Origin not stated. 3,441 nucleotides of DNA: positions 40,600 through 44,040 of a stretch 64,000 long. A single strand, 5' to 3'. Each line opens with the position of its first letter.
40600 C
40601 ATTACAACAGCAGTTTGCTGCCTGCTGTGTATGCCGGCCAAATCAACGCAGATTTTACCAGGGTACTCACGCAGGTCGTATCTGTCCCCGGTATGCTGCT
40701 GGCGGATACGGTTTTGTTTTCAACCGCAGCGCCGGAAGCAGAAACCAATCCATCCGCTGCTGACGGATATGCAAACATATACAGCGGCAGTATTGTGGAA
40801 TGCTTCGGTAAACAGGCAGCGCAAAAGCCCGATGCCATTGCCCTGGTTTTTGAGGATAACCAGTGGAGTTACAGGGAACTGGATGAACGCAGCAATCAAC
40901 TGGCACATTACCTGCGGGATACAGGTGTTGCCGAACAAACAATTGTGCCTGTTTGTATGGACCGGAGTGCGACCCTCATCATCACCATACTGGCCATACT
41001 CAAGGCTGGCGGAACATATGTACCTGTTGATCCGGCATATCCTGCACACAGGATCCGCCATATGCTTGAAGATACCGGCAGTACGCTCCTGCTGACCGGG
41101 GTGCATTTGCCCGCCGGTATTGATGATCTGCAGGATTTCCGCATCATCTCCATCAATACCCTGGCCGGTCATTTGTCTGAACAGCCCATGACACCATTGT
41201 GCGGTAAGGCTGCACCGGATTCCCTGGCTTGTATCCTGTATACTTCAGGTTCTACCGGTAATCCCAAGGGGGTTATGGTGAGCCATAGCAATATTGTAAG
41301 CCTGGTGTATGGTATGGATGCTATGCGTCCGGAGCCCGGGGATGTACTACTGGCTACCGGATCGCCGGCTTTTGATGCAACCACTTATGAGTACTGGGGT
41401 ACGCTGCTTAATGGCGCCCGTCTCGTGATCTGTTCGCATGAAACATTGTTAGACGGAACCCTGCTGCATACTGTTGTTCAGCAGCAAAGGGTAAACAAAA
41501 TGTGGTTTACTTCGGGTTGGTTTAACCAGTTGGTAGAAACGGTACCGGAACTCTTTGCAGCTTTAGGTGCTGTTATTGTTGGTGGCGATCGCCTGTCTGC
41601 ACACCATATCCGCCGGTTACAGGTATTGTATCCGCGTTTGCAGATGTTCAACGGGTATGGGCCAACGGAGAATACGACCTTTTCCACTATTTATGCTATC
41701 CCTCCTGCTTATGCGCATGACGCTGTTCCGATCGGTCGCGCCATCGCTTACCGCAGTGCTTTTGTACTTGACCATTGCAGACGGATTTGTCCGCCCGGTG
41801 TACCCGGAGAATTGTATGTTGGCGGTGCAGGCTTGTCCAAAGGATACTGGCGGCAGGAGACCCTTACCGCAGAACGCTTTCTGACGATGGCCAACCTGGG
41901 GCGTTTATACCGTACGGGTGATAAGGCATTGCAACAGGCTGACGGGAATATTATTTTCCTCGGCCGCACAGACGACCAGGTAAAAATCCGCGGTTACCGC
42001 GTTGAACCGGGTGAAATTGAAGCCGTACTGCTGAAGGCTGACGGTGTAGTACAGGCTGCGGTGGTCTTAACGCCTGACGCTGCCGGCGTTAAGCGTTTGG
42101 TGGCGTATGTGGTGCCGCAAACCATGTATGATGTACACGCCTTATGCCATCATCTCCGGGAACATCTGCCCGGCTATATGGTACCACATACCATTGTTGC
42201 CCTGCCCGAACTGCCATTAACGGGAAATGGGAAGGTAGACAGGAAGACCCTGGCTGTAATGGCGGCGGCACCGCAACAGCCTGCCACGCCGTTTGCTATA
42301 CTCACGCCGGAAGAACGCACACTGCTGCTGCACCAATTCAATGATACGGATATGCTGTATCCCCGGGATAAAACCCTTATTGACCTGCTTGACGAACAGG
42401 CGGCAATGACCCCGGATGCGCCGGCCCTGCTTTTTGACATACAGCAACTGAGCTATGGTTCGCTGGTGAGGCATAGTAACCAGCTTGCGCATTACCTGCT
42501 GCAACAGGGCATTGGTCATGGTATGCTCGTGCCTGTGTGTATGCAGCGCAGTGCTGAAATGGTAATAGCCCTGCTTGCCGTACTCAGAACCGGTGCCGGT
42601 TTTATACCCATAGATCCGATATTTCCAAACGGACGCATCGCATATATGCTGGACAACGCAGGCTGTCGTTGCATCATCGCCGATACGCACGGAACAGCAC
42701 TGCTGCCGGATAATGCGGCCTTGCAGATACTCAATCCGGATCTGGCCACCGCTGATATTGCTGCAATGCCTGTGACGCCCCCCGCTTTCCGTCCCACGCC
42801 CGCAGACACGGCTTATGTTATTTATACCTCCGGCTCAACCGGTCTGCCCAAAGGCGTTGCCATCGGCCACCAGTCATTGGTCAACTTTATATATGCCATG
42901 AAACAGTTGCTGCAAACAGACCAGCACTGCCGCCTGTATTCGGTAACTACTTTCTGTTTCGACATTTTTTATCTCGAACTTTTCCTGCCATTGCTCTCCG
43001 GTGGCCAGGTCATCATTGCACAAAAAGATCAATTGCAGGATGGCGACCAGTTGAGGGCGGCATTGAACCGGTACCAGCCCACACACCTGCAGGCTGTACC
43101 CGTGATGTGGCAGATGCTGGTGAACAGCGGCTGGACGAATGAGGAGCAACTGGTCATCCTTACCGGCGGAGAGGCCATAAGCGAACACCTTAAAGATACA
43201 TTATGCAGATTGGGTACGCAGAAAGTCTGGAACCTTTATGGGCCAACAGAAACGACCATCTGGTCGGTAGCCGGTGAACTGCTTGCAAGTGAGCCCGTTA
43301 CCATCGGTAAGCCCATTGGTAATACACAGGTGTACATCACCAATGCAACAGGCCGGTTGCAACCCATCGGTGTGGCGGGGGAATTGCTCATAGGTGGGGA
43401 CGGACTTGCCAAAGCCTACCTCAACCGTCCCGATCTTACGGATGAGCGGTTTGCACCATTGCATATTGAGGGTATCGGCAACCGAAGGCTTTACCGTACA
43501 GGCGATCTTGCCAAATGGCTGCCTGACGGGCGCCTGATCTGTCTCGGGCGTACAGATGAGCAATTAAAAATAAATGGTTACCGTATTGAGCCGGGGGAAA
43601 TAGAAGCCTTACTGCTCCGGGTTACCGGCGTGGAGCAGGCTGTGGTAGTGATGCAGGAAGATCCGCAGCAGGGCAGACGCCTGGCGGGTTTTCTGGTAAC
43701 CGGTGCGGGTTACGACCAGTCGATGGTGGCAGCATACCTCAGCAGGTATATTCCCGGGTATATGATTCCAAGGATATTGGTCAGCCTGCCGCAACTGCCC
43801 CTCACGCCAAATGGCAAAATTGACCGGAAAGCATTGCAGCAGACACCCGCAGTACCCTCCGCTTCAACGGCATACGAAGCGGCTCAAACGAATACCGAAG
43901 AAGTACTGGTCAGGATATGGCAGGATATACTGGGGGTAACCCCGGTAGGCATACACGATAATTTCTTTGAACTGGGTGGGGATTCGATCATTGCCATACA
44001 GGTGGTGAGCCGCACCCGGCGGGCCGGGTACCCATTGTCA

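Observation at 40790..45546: Tandem A-A didomain: a Val-coded A domain with no carrier, fused to a Gly-coded A-T-E unit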

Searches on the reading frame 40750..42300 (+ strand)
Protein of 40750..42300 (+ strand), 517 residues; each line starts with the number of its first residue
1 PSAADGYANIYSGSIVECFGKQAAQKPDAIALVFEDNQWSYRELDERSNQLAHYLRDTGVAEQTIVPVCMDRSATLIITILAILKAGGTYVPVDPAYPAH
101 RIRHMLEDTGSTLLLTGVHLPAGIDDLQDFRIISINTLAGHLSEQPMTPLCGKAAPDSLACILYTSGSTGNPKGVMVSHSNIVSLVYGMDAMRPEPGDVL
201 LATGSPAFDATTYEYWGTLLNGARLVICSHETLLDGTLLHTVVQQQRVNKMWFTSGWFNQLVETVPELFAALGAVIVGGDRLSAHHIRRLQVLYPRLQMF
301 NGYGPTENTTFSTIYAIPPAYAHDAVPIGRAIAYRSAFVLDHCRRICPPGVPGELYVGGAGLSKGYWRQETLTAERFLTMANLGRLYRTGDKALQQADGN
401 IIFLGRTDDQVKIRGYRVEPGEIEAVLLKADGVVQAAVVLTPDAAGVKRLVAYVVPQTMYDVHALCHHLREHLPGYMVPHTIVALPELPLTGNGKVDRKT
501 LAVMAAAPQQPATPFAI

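Call 40: search_protein_families(library=pfam, proteins=[window:40750-42300:+], max_evalue=0.001)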
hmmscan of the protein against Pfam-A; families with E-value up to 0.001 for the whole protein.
window:40750-42300:+ (517 aa): 2 families
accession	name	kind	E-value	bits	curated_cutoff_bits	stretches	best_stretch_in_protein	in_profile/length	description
PF00501.34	AMP-binding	-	4.6e-85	286.2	29.9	1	21-367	3-384/384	AMP-binding enzyme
PF13193.12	AMP-binding_C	-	4.5e-15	56.8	24.5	1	422-495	1-76/76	AMP-binding enzyme C-terminal domain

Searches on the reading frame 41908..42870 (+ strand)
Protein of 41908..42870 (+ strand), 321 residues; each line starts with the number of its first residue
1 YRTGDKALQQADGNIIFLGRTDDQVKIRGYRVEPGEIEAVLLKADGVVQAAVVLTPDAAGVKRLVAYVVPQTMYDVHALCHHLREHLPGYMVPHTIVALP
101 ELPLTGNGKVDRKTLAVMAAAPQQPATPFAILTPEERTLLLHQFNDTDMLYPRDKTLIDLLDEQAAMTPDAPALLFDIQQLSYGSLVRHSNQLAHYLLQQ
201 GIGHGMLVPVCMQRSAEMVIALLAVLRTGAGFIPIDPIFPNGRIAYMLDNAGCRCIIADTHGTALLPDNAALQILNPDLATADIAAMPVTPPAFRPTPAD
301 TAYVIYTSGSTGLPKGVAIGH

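Call 11: find_homologous_proteins(query=window:41908-42870:+, max_evalue=1e-10)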
Query window:41908-42870:+ (321 aa): 5369 proteins with E <= 1e-10 among 8000 candidates; the best 120 are listed.
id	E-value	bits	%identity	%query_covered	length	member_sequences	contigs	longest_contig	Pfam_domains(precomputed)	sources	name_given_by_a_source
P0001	4.8e-70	255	44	60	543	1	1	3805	PF00501.35,PF13193.13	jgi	jgi:amino acid adenylation domain-containing protein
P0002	5.2e-67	245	42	58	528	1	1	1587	PF00501.35,PF13193.13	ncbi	ncbi:MAG: amino acid adenylation domain-containing protein, partial [Nevskiales bacterium]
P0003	1.1e-66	244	40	64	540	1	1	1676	PF00501.35,PF13193.13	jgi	-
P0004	3.7e-66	242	45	53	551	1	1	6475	PF00501.35,PF13193.13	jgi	jgi:amino acid adenylation domain-containing protein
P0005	4.3e-66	242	45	53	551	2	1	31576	PF00501.35,PF13193.13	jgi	jgi:amino acid adenylation domain-containing protein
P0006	1.1e-65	241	39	65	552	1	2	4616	PF00501.35,PF13193.13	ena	-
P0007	1.7e-65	240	40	64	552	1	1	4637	PF00501.35,PF13193.13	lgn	-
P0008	8.0e-64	234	41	55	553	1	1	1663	PF00501.35,PF13193.13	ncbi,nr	ncbi:MAG: amino acid adenylation domain-containing protein, partial [Chloroflexi bacterium]|nr:amino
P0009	1.2e-63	234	44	53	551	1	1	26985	PF00501.35,PF13193.13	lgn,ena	-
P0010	2.2e-63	233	40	57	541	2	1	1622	PF00501.35,PF13193.13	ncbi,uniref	ncbi:amino acid adenylation domain-containing protein, partial [Archangium sp.]|uniref:non-ribosomal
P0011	1.2e-61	227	40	59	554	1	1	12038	PF00501.35,PF13193.13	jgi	jgi:amino acid adenylation domain-containing protein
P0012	1.5e-61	227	42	52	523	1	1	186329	PF00501.35,PF13193.13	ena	-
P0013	2.8e-61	226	39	60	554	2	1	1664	PF00501.35,PF13193.13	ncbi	ncbi:MAG: amino acid adenylation domain-containing protein, partial [Gloeotrichia echinulata HAB0833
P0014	1.7e-60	224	42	53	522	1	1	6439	PF00501.35,PF13193.13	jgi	jgi:amino acid adenylation domain-containing protein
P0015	2.6e-60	223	40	53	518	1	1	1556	PF00501.35,PF13193.13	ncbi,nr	ncbi:MAG TPA: amino acid adenylation domain-containing protein, partial [Candidatus Angelobacter sp.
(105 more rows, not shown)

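Call 12: find_related_loci(query=window:41908-42870:+, collection=genome_contigs, flank=10000)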
Query window:41908-42870:+ (321 aa) in genome_contigs; peptide patterns used: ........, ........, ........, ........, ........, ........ (x = any residue, [..] = any of these).
250 stretches matched a pattern; 2 encode a relative of the query (tblastn E <= 1e-3); 2 distinct loci.
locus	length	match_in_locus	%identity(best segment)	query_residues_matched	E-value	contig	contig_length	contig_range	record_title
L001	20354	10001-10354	26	1-115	4e-8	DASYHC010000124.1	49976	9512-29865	MAG TPA_asm: Bosea sp. (in: a-proteobacteria) isolate SMAG_U4230 k141_4027, whole genome shotgun sequence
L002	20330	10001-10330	25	3-110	8e-6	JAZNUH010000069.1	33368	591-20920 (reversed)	MAG: Clostridia bacterium isolate T1900044798_TS20190264.MAGScoT_cleanbin_000018 SGB_2695_k141_1693132, whole genome sho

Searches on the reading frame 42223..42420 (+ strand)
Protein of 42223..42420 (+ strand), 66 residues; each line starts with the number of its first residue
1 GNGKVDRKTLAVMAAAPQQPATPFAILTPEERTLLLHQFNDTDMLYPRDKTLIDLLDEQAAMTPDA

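Call 61: search_protein_families(library=pfam, proteins=[window:42223-42420:+], max_evalue=1)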
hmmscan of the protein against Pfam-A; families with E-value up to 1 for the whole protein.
window:42223-42420:+ (66 aa): 0 families

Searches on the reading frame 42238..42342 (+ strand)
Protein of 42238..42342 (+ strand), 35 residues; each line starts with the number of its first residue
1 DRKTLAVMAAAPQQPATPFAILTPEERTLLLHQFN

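Call 59: search_protein_representatives(protein=window:42238-42342:+)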
Query: 35 residues. Proteins with E-value up to 0.001 (for the whole library): 2; up to 1e-10: 1; up to 1e-30: 0. The best 2 are listed.
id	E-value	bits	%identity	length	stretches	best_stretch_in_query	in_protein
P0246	4.6e-14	64.8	100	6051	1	1-35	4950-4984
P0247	2.6e-04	35.7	45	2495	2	3-35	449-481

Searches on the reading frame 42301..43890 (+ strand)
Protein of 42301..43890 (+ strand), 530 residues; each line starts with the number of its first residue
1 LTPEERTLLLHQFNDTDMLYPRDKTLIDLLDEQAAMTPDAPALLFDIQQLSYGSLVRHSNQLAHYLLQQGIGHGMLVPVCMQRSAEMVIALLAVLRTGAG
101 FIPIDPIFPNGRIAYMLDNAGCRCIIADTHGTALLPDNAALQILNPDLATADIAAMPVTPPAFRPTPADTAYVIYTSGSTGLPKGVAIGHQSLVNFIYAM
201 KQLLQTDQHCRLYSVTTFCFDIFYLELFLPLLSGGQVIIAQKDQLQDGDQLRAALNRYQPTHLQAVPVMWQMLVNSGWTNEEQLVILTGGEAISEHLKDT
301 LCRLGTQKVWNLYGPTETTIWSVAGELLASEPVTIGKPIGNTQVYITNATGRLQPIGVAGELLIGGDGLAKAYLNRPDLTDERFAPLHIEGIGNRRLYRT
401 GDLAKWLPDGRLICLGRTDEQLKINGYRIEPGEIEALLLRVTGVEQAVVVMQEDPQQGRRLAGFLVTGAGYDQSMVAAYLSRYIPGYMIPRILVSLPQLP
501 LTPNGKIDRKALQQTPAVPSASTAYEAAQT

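Call 40: search_protein_families(library=pfam, proteins=[window:42301-43890:+], max_evalue=0.001)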
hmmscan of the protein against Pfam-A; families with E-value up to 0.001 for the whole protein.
window:42301-43890:+ (530 aa): 2 families
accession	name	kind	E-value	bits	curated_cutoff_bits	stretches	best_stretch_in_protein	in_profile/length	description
PF00501.34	AMP-binding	-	5.7e-82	276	29.9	1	30-374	1-384/384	AMP-binding enzyme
PF13193.12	AMP-binding_C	-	2.3e-10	41.7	24.5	1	433-506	1-76/76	AMP-binding enzyme C-terminal domain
